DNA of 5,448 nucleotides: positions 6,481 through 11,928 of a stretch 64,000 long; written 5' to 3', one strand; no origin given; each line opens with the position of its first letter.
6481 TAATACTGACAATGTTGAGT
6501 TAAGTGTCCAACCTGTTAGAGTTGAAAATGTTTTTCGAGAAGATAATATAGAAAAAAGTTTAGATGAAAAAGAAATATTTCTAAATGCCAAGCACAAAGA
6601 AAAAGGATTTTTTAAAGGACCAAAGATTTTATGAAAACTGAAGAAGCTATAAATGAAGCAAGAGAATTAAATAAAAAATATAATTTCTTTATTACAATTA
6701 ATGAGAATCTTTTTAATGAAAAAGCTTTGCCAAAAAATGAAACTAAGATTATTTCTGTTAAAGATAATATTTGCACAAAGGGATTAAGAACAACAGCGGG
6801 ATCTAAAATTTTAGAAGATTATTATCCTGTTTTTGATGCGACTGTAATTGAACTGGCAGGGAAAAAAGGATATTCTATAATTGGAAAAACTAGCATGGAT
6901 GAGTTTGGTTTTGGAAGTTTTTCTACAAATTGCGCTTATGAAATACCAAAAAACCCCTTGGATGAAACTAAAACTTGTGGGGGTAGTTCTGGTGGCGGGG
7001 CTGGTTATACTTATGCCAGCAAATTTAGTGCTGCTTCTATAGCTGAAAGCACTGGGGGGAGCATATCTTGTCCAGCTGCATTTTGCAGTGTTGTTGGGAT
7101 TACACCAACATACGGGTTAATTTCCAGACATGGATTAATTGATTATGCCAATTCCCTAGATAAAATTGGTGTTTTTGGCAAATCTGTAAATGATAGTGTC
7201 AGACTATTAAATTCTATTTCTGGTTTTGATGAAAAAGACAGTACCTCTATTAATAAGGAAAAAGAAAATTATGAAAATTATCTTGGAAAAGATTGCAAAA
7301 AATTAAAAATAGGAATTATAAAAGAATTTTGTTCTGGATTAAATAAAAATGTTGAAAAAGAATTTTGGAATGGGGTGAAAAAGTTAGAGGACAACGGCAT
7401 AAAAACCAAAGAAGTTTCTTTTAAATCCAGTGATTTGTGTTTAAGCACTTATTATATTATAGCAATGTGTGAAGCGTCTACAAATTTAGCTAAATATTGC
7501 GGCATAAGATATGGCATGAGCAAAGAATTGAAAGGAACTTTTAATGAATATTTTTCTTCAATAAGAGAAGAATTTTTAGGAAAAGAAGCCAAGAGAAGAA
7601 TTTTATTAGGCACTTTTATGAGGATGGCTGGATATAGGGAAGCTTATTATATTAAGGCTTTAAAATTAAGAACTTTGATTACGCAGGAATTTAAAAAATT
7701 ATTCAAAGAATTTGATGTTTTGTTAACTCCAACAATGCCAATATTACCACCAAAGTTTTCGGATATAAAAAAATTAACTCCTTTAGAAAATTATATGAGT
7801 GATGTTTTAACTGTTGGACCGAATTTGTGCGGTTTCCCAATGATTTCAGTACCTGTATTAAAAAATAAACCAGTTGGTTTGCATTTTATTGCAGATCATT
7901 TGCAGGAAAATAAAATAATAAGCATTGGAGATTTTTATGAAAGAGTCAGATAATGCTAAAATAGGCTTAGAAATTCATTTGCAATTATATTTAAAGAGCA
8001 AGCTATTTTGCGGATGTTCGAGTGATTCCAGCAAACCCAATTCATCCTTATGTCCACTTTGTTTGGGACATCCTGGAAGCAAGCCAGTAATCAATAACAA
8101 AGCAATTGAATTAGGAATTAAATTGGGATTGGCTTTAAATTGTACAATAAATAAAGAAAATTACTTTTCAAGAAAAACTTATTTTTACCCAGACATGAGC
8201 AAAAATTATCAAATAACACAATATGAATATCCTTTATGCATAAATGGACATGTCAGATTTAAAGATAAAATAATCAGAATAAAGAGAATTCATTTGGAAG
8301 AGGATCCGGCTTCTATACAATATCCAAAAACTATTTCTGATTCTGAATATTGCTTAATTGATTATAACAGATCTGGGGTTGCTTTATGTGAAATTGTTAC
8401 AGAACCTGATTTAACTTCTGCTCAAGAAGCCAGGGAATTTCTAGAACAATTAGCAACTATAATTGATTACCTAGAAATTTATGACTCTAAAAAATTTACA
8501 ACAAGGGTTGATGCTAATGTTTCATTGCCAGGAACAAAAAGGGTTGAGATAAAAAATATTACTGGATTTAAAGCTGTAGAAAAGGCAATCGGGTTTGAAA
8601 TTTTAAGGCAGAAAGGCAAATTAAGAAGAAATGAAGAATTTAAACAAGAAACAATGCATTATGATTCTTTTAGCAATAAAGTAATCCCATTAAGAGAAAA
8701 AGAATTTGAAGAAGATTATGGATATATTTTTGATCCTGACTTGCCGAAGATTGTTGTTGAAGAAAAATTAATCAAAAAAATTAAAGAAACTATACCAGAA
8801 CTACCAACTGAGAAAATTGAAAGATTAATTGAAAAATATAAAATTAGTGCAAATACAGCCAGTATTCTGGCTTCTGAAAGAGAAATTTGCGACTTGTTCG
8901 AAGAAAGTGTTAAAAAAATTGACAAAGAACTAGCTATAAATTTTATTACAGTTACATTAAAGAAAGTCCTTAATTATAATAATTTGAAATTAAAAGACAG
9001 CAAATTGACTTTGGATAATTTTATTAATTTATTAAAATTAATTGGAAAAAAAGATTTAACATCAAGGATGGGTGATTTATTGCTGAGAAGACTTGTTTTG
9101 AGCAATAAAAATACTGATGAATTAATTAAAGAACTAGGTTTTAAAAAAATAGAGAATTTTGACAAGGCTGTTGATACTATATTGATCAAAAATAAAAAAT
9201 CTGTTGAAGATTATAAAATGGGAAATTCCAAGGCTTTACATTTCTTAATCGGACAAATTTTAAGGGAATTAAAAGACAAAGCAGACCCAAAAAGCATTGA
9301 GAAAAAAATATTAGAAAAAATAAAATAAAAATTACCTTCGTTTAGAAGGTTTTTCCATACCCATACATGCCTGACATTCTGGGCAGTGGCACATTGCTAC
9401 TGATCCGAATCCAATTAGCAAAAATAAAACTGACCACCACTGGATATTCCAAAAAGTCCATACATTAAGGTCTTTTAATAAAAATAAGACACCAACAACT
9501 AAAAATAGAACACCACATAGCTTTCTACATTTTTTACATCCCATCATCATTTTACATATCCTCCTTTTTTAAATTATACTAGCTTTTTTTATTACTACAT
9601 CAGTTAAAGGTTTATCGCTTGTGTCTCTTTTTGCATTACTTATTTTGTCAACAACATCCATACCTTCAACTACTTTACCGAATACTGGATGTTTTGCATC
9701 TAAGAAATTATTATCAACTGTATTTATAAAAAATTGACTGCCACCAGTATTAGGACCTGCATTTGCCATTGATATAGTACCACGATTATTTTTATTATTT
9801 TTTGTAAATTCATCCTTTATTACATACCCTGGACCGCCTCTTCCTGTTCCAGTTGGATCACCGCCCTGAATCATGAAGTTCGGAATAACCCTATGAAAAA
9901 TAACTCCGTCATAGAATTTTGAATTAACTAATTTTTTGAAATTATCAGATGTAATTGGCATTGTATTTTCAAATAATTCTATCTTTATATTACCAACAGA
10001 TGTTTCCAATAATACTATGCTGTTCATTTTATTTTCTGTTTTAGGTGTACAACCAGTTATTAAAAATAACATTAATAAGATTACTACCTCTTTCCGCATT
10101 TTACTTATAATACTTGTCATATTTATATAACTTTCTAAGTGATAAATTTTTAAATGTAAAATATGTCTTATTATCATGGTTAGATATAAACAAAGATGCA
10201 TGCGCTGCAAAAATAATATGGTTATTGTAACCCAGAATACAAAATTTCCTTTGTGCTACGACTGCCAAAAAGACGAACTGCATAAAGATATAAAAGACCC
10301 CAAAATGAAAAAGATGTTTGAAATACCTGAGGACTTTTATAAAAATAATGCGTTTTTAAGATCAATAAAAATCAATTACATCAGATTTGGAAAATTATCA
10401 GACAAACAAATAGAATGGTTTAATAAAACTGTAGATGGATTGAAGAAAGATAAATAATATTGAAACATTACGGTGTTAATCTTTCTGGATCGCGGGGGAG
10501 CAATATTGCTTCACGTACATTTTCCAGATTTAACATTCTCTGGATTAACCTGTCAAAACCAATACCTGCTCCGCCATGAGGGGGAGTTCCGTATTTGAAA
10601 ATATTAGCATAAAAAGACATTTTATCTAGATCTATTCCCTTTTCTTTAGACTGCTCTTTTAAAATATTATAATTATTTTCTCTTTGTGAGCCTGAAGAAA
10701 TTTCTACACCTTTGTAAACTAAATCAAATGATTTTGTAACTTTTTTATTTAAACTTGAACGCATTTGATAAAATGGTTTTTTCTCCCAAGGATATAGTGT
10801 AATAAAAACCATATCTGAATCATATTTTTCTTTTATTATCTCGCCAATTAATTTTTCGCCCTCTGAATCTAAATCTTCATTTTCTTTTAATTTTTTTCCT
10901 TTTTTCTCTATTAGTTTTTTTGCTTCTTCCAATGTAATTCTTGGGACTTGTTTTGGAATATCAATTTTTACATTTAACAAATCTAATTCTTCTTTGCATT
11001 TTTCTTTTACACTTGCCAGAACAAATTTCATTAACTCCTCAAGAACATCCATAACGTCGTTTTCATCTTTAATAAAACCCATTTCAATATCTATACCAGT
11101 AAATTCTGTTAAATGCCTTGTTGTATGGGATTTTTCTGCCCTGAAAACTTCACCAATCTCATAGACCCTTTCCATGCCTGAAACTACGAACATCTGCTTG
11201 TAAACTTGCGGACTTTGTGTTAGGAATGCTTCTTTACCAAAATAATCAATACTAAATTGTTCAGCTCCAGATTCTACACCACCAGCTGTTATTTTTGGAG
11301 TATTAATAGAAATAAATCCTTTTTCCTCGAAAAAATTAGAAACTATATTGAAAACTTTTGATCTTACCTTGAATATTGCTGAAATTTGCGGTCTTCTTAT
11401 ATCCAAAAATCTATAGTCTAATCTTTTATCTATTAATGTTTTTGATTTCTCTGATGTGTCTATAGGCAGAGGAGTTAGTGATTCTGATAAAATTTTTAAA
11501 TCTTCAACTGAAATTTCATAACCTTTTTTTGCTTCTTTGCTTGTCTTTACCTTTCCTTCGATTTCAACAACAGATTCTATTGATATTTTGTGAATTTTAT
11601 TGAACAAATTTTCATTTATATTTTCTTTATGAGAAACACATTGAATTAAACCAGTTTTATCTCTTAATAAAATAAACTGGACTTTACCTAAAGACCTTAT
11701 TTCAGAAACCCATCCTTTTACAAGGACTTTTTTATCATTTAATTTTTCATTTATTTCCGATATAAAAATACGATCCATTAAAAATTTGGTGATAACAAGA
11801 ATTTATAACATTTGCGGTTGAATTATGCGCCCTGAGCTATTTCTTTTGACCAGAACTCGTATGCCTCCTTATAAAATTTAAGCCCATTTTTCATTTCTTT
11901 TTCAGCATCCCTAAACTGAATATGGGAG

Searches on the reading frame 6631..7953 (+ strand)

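Call 33: search_protein_families(library=pfam, proteins=[window:6631-7953:+], max_evalue=0.00001)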
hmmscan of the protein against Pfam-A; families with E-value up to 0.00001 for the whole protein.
window:6631-7953:+ (440 aa): 1 family
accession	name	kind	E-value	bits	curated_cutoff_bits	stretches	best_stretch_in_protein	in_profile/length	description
PF01425.27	Amidase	-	5.6e-106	355.7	27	1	3-429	3-444/445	Amidase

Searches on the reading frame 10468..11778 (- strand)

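Call 33: search_protein_families(library=pfam, proteins=[window:10468-11778:-], max_evalue=0.00001)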
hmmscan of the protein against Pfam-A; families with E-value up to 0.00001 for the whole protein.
window:10468-11778:- (436 aa): 2 families
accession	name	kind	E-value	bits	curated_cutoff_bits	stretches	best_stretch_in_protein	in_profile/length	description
PF00152.25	tRNA-synt_2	-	3e-92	309.4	25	1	117-430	3-307/308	tRNA synthetases class II (D, K and N)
PF01336.31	tRNA_anti-codon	-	8.7e-18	64.5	27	1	18-97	1-75/75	OB-fold nucleic acid binding domain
